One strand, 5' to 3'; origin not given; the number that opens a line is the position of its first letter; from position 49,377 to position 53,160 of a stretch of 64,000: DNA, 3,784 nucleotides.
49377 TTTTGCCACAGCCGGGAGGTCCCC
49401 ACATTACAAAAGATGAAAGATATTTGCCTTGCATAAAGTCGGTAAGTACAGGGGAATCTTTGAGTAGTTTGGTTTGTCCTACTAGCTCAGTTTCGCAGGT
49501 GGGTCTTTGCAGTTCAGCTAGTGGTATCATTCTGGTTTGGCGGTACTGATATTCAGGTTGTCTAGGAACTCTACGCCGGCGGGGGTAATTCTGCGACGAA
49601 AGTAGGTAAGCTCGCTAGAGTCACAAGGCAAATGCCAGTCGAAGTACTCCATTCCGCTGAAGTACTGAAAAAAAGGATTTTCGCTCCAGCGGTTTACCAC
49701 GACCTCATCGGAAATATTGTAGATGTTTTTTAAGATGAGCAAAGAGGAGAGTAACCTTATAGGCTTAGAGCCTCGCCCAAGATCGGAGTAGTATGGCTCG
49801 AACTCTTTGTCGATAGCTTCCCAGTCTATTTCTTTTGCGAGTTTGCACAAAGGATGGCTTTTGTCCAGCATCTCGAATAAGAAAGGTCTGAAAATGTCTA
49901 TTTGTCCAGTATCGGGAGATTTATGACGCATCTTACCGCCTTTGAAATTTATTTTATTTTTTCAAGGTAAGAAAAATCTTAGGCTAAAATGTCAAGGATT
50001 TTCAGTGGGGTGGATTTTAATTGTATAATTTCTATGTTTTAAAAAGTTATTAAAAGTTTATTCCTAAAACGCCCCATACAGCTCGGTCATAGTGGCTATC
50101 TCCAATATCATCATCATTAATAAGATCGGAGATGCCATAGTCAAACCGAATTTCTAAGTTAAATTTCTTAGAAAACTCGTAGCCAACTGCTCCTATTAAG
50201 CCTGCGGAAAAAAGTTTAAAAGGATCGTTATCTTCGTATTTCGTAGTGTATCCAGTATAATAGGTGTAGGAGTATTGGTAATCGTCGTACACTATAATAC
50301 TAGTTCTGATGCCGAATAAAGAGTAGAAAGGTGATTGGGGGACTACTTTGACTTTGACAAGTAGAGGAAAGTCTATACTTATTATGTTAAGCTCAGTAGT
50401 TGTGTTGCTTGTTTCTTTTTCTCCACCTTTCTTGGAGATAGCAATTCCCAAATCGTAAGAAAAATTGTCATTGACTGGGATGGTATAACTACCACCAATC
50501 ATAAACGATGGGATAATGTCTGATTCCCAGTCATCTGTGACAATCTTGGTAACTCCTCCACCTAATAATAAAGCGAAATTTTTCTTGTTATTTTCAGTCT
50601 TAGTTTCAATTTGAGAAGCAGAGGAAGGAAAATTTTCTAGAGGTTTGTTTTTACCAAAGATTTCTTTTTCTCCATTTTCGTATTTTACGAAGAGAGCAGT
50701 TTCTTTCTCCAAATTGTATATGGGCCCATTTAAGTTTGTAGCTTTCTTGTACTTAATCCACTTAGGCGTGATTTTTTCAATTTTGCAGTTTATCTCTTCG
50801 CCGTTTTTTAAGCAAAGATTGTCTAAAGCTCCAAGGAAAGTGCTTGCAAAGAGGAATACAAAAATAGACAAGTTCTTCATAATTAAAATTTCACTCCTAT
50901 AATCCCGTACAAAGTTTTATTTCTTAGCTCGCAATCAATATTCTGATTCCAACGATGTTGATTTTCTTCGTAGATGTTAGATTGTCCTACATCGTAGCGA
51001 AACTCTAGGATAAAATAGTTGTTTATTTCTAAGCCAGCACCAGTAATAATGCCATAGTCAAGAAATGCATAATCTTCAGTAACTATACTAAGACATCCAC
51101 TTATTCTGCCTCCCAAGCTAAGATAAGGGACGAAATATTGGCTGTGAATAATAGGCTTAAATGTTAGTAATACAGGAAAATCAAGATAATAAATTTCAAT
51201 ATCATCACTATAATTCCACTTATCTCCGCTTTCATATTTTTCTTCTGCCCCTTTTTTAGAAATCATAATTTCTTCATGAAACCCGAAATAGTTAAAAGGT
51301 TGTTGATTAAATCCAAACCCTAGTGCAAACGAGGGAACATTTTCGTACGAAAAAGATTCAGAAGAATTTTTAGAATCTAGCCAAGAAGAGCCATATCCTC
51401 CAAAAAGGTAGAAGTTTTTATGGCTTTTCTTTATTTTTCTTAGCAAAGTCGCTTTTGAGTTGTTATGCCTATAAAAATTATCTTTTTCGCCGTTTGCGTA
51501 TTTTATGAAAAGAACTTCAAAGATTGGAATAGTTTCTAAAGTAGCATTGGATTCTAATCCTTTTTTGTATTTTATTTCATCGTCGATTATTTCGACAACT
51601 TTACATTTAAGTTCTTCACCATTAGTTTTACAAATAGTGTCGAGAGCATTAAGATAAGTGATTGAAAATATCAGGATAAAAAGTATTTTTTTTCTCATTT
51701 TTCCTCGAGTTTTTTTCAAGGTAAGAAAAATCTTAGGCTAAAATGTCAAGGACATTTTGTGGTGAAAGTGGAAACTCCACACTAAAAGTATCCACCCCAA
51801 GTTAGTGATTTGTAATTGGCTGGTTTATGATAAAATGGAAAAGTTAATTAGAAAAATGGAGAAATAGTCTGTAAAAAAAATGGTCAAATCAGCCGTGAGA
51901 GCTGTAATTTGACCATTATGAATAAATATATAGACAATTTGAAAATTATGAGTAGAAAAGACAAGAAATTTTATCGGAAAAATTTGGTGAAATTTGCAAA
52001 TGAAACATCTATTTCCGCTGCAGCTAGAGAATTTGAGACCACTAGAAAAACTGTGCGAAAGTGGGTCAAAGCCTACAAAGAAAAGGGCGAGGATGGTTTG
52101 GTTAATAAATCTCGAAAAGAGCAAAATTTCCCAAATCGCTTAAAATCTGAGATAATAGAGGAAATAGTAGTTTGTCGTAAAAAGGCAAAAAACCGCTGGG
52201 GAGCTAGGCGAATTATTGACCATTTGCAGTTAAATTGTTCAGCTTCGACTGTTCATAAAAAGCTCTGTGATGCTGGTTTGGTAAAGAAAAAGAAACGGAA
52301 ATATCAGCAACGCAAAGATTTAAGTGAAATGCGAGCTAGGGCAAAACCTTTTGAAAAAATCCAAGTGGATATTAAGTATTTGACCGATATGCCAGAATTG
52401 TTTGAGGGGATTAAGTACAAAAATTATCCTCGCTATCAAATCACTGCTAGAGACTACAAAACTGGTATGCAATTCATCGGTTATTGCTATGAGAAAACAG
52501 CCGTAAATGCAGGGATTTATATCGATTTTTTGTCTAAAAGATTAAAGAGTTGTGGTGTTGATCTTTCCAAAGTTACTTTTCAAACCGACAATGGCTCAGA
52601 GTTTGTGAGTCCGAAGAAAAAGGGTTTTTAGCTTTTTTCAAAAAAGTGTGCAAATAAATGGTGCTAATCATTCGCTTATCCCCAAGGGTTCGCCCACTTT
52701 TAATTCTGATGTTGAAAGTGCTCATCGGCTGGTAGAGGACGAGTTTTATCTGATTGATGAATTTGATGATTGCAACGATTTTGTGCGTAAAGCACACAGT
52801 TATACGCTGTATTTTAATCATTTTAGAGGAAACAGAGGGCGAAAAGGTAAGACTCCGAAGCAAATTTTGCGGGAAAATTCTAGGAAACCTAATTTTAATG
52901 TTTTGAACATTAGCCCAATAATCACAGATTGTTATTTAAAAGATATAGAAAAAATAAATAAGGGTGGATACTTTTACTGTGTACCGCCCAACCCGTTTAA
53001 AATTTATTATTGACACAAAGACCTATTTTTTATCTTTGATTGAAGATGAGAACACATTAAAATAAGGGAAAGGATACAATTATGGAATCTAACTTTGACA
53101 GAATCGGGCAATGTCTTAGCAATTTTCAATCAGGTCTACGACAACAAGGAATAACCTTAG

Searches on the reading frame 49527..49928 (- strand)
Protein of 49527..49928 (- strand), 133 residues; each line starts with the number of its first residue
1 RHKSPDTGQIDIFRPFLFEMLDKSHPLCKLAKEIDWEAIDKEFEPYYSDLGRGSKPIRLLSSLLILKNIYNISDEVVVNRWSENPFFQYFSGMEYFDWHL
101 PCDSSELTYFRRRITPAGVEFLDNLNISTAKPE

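Call 14: search_protein_families(library=ncbifam, proteins=[window:49527-49928:-], max_evalue=0.00001)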
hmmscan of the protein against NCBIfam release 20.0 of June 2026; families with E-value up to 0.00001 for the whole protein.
window:49527-49928:- (133 aa): 3 families
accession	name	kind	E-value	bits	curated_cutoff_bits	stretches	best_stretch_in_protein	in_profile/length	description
NF033578.1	transpos_IS5_1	equivalog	6.8e-42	144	275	1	10-130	2-123/419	IS5 family transposase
NF033551.1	transpos_IS1182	equivalog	8.1e-12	44.8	270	1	6-115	3-112/488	IS1182 family transposase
NF033581.1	transpos_IS5_4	equivalog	1.2e-06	28.1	140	1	28-119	3-95/285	IS5 family transposase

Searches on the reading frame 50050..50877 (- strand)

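Call 61: search_protein_families(library=pfam, proteins=[window:50050-50877:-], max_evalue=0.00001)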
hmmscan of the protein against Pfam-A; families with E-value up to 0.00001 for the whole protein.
window:50050-50877:- (275 aa): 2 families
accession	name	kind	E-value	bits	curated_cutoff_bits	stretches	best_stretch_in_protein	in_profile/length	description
PF13568.12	OMP_b-brl_2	-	1.7e-15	57.9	27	1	124-254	39-175/175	Outer membrane protein beta-barrel domain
PF13505.12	OMP_b-brl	-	1.1e-06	29.4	28.7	1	95-257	16-161/175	Outer membrane protein beta-barrel domain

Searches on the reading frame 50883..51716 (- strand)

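Call 61: search_protein_families(library=pfam, proteins=[window:50883-51716:-], max_evalue=0.00001)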
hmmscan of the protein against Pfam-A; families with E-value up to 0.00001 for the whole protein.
window:50883-51716:- (277 aa): 1 family
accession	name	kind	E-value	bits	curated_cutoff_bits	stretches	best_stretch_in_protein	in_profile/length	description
PF13568.12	OMP_b-brl_2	-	3.4e-09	37.5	27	1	104-249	13-174/175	Outer membrane protein beta-barrel domain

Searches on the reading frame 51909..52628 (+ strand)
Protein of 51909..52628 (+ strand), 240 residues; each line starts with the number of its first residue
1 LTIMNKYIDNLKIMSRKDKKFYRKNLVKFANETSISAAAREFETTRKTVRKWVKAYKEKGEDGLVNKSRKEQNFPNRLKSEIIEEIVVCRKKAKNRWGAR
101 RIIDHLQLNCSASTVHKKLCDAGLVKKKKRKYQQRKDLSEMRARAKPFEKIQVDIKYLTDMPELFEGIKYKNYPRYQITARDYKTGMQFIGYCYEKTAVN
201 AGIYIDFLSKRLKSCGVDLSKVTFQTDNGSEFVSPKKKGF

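Call 14: search_protein_families(library=ncbifam, proteins=[window:51909-52628:+], max_evalue=0.00001)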
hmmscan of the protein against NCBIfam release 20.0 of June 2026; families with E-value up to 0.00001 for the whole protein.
window:51909-52628:+ (240 aa): 5 families
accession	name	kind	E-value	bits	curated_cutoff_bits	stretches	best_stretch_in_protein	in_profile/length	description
NF033577.2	transpos_IS481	equivalog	8.7e-34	117.3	224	1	25-235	4-203/284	IS481 family transposase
NF033545.0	transpos_IS630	equivalog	3.3e-11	43.2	100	1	27-149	6-131/299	IS630 family transposase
NF033516.0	transpos_IS3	equivalog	5.4e-11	42.3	160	1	78-236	131-291/369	IS3 family transposase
NF033594.2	transpos_ISNCY_2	equivalog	8.9e-10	38.3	250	1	32-147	10-125/368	ISNCY family transposase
NF033546.1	transpos_IS21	equivalog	9.5e-06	25.3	160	0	28-155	4-122/294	IS21 family transposase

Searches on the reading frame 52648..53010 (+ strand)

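Call 14: search_protein_families(library=ncbifam, proteins=[window:52648-53010:+], max_evalue=0.00001)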
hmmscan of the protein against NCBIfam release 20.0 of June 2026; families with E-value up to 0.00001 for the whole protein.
window:52648-53010:+ (121 aa): 1 family
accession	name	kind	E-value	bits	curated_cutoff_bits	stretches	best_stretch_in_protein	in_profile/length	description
NF033516.0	transpos_IS3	equivalog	1.1e-06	28.2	160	1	4-73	299-368/369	IS3 family transposase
